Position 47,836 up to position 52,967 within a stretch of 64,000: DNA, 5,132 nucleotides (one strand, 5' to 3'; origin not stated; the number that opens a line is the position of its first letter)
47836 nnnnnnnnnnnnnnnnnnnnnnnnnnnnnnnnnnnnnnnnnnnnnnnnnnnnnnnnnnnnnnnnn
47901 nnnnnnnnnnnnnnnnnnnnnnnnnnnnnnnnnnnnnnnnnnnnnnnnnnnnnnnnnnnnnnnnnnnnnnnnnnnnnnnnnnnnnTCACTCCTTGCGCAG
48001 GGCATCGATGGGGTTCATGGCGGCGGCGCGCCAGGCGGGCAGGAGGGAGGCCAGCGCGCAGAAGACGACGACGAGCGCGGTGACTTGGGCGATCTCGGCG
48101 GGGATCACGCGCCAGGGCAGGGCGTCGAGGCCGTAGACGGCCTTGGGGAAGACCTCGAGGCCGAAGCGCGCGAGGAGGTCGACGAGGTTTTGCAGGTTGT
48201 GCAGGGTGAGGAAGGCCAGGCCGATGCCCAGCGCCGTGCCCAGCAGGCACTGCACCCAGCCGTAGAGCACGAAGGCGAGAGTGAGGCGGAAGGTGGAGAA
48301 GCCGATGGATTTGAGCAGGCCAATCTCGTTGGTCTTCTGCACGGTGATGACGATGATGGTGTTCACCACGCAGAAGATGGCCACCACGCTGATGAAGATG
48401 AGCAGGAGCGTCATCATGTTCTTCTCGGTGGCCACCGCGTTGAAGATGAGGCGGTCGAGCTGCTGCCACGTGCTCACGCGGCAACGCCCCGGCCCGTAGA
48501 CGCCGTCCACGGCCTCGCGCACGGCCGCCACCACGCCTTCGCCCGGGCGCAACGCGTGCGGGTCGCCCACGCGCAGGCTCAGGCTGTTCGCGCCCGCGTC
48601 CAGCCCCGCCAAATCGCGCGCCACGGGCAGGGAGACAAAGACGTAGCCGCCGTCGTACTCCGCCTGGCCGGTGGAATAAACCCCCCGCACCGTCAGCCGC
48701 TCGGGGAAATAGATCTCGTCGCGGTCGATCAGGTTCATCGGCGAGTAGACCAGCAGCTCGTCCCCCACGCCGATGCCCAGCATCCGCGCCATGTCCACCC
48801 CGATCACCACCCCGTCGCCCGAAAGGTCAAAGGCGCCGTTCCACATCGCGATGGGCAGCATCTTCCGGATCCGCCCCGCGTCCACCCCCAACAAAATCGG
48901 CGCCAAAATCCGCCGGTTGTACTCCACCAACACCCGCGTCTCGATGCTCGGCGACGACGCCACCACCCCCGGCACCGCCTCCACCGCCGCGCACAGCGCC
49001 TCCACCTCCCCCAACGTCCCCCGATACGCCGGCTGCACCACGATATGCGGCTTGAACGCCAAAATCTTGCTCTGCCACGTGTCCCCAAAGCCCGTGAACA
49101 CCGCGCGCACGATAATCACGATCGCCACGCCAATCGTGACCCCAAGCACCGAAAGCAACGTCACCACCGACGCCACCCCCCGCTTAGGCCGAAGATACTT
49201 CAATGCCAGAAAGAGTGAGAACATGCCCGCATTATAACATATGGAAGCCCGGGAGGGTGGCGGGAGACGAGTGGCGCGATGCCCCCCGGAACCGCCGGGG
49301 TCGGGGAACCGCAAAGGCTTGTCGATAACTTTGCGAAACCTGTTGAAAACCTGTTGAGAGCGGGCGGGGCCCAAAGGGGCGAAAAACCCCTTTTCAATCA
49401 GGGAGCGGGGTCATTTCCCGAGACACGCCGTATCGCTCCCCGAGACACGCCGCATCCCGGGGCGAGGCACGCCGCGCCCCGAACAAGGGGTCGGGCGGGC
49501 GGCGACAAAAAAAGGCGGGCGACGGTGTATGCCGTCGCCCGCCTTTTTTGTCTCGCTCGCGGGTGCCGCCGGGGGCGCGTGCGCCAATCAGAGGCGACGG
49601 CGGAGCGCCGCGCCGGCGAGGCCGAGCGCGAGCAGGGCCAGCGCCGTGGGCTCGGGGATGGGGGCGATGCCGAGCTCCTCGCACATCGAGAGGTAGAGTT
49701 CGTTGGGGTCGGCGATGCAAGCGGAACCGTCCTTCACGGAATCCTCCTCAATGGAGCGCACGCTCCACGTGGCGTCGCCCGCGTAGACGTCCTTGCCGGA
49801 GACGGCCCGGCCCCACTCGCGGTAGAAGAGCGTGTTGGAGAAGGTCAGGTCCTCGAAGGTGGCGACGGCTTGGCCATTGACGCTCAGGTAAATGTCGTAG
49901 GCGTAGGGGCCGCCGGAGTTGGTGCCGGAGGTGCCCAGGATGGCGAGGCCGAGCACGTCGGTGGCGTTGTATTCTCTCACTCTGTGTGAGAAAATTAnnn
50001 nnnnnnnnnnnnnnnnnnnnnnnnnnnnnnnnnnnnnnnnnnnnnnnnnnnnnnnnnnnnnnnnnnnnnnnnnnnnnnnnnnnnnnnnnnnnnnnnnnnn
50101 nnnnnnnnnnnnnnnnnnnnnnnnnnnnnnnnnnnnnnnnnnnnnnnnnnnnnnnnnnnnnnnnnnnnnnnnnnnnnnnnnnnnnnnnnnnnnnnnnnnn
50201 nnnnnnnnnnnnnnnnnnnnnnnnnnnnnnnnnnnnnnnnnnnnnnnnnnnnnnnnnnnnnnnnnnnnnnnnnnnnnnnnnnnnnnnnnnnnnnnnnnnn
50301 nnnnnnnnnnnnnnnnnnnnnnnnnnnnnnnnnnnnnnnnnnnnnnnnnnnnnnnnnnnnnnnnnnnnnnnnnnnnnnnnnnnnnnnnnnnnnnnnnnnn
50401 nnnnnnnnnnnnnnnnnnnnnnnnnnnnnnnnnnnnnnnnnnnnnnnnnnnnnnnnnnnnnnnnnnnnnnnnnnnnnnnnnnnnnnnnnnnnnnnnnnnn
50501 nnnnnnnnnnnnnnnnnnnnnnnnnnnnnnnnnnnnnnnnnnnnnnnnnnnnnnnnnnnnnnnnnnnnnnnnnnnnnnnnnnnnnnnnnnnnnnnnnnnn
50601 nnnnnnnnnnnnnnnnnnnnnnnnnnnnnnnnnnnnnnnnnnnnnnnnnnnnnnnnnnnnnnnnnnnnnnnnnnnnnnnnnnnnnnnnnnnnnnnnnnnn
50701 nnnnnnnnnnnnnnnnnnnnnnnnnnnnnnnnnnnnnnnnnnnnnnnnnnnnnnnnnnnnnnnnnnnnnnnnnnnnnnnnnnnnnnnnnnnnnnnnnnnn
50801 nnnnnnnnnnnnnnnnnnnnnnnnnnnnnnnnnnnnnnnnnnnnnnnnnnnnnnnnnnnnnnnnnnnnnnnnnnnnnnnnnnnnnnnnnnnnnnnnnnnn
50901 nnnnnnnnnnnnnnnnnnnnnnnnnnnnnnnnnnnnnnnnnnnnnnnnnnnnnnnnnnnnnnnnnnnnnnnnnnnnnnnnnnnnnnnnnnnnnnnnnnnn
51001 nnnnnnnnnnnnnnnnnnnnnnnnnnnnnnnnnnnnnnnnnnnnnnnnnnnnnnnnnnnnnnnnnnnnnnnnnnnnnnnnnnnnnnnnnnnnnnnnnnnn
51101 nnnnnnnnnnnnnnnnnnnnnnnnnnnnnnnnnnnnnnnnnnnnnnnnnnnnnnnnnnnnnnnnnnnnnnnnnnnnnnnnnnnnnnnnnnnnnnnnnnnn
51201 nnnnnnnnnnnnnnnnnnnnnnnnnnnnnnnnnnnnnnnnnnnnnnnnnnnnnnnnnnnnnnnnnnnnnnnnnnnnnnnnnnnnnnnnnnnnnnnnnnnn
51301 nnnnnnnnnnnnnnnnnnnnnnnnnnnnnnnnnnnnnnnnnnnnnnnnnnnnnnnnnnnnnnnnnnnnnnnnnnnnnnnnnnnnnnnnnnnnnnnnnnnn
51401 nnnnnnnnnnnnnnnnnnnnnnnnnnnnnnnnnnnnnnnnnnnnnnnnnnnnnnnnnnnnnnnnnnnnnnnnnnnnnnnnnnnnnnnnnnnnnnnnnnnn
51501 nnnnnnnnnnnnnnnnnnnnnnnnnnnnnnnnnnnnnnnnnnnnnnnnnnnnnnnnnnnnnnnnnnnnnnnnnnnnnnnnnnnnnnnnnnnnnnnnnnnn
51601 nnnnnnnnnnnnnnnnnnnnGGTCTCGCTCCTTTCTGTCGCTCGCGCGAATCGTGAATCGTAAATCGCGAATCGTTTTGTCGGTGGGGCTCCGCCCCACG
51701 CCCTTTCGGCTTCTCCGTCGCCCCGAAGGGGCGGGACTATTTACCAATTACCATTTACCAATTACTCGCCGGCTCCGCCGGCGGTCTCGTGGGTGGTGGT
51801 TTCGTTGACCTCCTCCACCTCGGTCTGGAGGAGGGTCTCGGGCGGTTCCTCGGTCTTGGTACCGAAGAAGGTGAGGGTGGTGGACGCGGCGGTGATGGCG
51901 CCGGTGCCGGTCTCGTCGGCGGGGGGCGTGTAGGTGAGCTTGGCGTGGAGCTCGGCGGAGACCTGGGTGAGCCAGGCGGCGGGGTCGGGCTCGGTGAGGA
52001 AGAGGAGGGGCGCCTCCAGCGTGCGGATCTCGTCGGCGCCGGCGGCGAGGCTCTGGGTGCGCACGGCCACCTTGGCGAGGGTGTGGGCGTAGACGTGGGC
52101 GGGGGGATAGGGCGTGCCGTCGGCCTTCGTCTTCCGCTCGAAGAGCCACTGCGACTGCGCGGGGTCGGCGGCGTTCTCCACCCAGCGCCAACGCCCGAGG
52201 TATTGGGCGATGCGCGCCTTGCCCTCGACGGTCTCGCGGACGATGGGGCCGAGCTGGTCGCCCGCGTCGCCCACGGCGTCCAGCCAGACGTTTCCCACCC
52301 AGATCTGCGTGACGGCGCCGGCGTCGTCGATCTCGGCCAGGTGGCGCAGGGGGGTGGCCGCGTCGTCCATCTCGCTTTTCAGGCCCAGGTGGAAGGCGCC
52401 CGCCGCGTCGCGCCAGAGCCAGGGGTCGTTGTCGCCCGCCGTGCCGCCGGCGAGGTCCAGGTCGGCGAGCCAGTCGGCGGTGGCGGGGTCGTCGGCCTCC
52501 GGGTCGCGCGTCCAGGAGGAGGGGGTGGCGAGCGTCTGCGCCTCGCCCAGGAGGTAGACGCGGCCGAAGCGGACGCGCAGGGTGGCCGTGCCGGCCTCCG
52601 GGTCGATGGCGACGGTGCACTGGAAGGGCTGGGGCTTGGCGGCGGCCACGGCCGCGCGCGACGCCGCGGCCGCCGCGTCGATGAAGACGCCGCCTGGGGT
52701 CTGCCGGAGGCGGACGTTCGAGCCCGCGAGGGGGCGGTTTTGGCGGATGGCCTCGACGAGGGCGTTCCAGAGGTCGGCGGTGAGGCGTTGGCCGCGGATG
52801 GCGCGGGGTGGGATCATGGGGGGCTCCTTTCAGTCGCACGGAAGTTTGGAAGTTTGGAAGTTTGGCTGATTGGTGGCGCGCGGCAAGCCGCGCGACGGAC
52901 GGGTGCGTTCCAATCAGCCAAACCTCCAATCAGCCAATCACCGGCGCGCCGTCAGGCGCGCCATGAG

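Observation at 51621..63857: Tandem 7-8-nt arrays plus GC hairpins mark almost every gene junction of the phage-like cluster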

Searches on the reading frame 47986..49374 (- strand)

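Call 40: search_protein_families(library=pfam, proteins=[window:47986-49374:-], max_evalue=0.001)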
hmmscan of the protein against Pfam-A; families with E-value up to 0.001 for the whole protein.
window:47986-49374:- (462 aa): 2 families
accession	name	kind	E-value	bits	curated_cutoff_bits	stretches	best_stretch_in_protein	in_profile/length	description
PF12704.14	MacB_PCD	-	3e-14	54.2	27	1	72-267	1-189/207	MacB-like periplasmic core domain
PF02687.27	FtsX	-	7.7e-13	49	25.5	1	323-455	2-120/120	FtsX-like permease C-terminal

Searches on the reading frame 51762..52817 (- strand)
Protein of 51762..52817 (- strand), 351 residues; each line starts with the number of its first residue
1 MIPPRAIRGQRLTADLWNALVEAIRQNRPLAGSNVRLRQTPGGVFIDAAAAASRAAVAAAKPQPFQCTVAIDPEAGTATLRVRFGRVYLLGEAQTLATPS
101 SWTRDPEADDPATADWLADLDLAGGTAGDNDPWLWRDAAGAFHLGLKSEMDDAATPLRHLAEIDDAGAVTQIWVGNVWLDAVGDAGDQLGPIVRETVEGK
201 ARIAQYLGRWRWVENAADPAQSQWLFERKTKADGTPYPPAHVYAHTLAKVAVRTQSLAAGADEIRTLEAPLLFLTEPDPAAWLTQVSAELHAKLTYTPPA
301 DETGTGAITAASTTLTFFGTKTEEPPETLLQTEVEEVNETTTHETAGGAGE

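Call 10: search_protein_families(library=phrogs, proteins=[window:51762-52817:-], max_evalue=0.01)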
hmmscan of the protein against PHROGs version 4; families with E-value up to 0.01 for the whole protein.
window:51762-52817:- (351 aa): 0 families

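Call 11: search_protein_families(library=pfam, proteins=[window:51762-52817:-], max_evalue=0.01)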
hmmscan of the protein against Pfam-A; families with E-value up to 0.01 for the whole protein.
window:51762-52817:- (351 aa): 0 families
